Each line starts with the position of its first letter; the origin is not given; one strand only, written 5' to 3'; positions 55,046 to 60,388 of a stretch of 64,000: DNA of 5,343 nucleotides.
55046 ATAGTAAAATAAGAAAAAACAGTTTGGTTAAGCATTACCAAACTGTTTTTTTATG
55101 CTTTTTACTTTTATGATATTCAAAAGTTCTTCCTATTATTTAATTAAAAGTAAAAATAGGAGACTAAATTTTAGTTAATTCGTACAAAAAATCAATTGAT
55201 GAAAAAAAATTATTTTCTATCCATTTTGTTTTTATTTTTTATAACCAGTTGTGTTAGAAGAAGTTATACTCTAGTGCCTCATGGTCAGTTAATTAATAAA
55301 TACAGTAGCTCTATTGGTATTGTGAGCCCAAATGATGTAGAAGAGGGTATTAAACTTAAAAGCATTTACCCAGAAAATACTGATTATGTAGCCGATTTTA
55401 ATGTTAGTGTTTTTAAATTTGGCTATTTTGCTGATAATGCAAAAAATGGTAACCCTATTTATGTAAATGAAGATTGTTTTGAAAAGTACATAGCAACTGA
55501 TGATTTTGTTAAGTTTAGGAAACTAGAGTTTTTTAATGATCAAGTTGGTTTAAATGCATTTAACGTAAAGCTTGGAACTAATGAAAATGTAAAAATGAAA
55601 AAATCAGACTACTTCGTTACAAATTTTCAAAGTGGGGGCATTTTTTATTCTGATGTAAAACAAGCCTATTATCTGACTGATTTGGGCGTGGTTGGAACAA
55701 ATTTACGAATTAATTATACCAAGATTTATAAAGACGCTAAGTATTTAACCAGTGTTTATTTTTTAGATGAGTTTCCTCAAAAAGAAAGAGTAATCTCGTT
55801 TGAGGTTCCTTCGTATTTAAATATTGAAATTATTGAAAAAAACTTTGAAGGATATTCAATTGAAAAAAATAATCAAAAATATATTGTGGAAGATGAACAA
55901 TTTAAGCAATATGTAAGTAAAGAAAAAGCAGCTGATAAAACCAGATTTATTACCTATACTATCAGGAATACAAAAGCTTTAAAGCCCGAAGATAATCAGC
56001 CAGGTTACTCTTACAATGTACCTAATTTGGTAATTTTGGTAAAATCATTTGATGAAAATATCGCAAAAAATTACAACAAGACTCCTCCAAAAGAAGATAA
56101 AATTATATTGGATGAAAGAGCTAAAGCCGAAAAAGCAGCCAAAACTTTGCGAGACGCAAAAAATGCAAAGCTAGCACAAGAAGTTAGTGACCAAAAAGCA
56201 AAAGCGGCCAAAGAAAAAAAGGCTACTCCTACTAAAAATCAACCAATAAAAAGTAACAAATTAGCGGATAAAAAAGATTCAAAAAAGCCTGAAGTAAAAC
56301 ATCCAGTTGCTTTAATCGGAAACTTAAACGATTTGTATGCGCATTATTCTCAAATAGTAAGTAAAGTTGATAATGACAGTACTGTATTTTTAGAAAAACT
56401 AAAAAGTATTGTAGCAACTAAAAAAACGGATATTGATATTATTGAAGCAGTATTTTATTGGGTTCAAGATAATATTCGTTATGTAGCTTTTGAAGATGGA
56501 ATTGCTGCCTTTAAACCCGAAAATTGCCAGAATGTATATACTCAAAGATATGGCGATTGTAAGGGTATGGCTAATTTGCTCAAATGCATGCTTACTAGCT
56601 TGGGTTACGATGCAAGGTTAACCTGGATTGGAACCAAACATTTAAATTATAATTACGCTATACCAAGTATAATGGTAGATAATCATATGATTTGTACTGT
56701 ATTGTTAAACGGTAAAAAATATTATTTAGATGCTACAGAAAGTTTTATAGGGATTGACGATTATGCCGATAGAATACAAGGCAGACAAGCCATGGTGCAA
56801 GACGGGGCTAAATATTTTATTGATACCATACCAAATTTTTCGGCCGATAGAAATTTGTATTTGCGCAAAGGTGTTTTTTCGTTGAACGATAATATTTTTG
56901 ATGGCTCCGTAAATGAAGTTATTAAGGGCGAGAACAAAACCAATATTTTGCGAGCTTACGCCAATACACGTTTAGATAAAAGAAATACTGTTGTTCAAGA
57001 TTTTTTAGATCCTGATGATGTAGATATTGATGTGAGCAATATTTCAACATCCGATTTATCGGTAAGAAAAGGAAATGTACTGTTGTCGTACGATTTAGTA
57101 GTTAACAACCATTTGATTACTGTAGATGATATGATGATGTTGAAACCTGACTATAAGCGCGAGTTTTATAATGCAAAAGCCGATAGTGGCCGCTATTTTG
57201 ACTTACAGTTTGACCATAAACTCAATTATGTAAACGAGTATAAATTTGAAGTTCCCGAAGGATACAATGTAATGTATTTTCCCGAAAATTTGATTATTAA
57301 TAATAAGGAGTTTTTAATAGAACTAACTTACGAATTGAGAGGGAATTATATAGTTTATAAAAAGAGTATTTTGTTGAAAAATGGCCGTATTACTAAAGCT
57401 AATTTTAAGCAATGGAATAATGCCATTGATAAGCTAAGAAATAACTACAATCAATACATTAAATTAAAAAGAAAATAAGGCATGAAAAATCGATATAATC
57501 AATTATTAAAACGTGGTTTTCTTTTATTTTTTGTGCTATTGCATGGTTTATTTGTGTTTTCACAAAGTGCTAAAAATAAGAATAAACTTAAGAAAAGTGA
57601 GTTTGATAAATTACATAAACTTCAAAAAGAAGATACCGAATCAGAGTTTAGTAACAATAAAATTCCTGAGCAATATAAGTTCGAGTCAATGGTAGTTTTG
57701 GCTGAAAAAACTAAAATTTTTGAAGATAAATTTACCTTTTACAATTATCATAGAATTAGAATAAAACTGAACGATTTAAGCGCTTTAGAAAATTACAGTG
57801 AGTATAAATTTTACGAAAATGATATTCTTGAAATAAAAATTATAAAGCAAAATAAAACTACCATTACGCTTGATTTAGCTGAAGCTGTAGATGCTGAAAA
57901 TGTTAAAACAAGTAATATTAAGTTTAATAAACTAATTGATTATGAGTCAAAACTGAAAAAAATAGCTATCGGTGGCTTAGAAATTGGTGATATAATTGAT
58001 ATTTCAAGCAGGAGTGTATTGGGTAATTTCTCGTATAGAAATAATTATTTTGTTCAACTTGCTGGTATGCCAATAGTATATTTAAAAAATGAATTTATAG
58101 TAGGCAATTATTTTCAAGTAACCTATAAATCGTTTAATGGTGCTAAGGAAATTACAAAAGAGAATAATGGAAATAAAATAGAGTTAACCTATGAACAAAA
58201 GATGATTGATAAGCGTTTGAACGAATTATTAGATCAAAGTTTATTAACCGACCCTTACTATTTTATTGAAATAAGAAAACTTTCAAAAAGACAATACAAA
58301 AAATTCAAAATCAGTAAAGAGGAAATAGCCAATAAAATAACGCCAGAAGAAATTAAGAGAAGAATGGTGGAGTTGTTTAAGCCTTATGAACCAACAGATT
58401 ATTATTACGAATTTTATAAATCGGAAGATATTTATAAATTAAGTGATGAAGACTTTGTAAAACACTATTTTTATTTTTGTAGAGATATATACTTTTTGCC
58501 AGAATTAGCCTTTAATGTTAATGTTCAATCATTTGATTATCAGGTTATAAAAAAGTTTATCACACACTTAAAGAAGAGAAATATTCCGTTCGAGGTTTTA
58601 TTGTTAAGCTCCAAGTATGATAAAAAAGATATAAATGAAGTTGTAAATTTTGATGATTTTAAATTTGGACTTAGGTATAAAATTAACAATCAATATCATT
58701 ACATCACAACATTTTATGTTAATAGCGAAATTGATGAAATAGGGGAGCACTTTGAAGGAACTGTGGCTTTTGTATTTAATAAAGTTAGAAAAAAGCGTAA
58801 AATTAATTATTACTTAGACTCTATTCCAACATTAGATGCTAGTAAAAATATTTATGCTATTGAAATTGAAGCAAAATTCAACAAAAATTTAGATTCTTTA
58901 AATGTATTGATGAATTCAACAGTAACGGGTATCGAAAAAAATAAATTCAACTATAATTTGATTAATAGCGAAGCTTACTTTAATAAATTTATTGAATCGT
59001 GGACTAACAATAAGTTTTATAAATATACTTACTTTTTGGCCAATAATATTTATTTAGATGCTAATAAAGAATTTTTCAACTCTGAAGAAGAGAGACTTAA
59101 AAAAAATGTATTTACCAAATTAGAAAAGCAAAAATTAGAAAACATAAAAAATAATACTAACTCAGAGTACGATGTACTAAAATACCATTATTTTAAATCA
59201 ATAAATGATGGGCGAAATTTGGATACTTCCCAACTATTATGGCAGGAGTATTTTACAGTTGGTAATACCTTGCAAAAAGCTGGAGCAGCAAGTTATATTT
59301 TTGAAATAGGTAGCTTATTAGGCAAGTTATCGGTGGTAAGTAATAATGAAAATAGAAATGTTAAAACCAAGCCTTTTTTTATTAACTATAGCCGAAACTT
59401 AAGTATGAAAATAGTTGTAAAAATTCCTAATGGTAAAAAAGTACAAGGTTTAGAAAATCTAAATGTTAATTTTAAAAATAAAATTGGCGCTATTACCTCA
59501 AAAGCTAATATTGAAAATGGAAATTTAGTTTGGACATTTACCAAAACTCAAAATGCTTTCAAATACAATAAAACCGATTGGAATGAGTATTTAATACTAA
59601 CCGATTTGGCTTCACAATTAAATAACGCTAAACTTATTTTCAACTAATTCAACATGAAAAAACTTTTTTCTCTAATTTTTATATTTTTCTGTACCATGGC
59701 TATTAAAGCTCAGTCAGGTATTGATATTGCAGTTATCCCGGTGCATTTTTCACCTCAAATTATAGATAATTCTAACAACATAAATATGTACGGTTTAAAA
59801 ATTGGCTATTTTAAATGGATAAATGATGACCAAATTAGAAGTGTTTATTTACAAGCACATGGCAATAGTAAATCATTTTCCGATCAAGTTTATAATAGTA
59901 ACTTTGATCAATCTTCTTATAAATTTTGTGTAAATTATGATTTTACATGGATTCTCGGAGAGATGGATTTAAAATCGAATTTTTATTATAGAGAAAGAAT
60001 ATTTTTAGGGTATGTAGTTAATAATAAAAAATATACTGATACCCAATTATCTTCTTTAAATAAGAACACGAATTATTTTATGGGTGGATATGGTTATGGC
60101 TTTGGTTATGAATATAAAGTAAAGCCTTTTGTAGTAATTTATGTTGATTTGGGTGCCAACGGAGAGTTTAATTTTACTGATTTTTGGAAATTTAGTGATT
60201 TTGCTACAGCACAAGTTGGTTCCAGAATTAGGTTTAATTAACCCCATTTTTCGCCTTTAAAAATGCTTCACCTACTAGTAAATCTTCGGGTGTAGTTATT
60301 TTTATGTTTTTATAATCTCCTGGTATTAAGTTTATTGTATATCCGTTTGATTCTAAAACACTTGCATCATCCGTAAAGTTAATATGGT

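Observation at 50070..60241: Tandemly duplicated three-gene cell-surface module: TGase-like lipoprotein, degenerate TGase-like partner and small outer-membrane barrel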

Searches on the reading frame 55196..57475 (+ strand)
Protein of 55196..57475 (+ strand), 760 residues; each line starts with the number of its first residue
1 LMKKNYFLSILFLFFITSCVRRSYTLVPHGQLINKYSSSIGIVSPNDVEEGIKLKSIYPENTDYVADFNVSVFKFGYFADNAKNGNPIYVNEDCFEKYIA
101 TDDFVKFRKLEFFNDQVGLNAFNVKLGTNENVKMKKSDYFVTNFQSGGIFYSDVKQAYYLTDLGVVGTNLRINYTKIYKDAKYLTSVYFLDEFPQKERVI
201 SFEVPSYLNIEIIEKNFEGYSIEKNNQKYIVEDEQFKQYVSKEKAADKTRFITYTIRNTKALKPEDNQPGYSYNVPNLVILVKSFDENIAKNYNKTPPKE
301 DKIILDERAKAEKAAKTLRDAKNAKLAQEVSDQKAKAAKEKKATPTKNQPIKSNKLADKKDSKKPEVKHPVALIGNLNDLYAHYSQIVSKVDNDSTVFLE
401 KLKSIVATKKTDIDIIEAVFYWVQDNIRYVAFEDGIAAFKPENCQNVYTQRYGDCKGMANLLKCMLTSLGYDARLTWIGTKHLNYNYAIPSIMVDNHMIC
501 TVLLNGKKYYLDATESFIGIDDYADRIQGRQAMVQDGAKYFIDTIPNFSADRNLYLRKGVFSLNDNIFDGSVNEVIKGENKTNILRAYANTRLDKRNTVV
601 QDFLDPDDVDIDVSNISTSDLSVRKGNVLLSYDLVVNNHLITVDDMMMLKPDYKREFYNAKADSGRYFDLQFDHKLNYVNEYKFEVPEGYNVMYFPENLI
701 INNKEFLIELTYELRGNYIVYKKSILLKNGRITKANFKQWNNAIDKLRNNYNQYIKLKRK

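Call 6: search_protein_families(library=pfam, proteins=[window:55196-57475:+], max_evalue=1)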
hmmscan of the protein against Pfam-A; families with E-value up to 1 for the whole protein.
window:55196-57475:+ (760 aa): 6 families
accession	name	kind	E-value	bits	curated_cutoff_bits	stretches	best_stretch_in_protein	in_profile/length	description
PF01841.26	Transglut_core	-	4.9e-08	33.7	23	1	403-477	5-76/108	Transglutaminase-like superfamily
PF12970.12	DUF3858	-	0.0005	20.6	27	1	663-753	22-112/116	Domain of Unknown Function with PDB structure (DUF3858)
PF00797.23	Acetyltransf_2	-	0.016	15.4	22.8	1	447-513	41-104/240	N-acetyltransferase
PF24656.1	CEPT76_peptidase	-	0.13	12.9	27.8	1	443-487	5-48/121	CEP76 peptidase-like domain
PF16912.11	Glu_dehyd_C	-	0.2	11.6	34.9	1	363-430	145-208/211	Glucose dehydrogenase C-terminus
PF08674.15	AChE_tetra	-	0.27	11.4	25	0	734-756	8-30/35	Acetylcholinesterase tetramerisation domain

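Call 8: search_protein_families(library=ncbifam, proteins=[window:55196-57475:+], max_evalue=1)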
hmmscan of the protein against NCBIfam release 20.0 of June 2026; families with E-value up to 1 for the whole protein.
window:55196-57475:+ (760 aa): 0 families

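Call 67: search_protein_families(library=padloc, proteins=[window:55196-57475:+], max_evalue=0.01)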
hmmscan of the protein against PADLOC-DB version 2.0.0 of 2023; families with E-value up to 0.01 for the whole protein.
window:55196-57475:+ (760 aa): 0 families

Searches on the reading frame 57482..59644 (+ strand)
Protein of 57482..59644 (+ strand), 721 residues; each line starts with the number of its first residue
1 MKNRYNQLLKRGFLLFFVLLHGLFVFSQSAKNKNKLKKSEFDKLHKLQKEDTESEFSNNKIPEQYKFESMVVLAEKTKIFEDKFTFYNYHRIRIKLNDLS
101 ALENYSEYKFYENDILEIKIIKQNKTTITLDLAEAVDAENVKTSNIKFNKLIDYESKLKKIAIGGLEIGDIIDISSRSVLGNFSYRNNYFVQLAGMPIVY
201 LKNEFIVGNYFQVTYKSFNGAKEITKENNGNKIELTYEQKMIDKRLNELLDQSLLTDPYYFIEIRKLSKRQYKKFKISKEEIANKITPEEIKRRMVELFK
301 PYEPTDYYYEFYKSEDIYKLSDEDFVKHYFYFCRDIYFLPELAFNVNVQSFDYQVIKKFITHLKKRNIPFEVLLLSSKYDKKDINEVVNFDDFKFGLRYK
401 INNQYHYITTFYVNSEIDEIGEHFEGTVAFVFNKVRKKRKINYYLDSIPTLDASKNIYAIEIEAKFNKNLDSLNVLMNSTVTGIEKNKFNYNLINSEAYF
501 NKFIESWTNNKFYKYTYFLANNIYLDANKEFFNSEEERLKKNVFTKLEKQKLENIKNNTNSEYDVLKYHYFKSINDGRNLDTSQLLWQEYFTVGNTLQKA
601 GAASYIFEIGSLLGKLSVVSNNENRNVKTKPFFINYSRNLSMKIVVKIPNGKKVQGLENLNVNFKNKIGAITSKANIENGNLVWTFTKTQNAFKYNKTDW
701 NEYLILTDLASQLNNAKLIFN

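Call 6: search_protein_families(library=pfam, proteins=[window:57482-59644:+], max_evalue=1)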
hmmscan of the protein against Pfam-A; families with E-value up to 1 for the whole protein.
window:57482-59644:+ (721 aa): 1 family
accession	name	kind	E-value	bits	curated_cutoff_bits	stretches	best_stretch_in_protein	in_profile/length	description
PF13969.11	Pab87_oct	-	0.03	15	27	1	214-283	19-87/96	Pab87 octamerisation domain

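Call 8: search_protein_families(library=ncbifam, proteins=[window:57482-59644:+], max_evalue=1)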
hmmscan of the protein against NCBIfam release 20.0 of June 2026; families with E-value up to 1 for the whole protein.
window:57482-59644:+ (721 aa): 0 families

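Call 67: search_protein_families(library=padloc, proteins=[window:57482-59644:+], max_evalue=0.01)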
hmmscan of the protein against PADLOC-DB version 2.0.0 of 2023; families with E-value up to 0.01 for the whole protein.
window:57482-59644:+ (721 aa): 0 families

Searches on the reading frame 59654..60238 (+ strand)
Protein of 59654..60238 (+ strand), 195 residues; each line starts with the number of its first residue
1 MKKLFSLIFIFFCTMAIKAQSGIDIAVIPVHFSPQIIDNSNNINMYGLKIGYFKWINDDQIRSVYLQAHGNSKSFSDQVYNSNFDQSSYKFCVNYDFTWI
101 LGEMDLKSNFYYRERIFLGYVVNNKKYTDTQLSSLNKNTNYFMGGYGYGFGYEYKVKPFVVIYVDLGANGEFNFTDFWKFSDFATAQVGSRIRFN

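Call 6: search_protein_families(library=pfam, proteins=[window:59654-60238:+], max_evalue=1)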
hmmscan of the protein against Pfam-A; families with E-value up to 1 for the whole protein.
window:59654-60238:+ (195 aa): 1 family
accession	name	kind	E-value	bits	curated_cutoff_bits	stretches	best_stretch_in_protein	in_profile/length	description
PF21837.1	DUF6896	-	0.028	14.9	27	1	135-185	43-89/128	Domain of unknown function (DUF6896)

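Call 8: search_protein_families(library=ncbifam, proteins=[window:59654-60238:+], max_evalue=1)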
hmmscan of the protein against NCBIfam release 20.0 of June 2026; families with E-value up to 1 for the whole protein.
window:59654-60238:+ (195 aa): 0 families

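Call 67: search_protein_families(library=padloc, proteins=[window:59654-60238:+], max_evalue=0.01)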
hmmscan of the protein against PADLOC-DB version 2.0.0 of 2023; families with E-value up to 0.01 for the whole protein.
window:59654-60238:+ (195 aa): 0 families
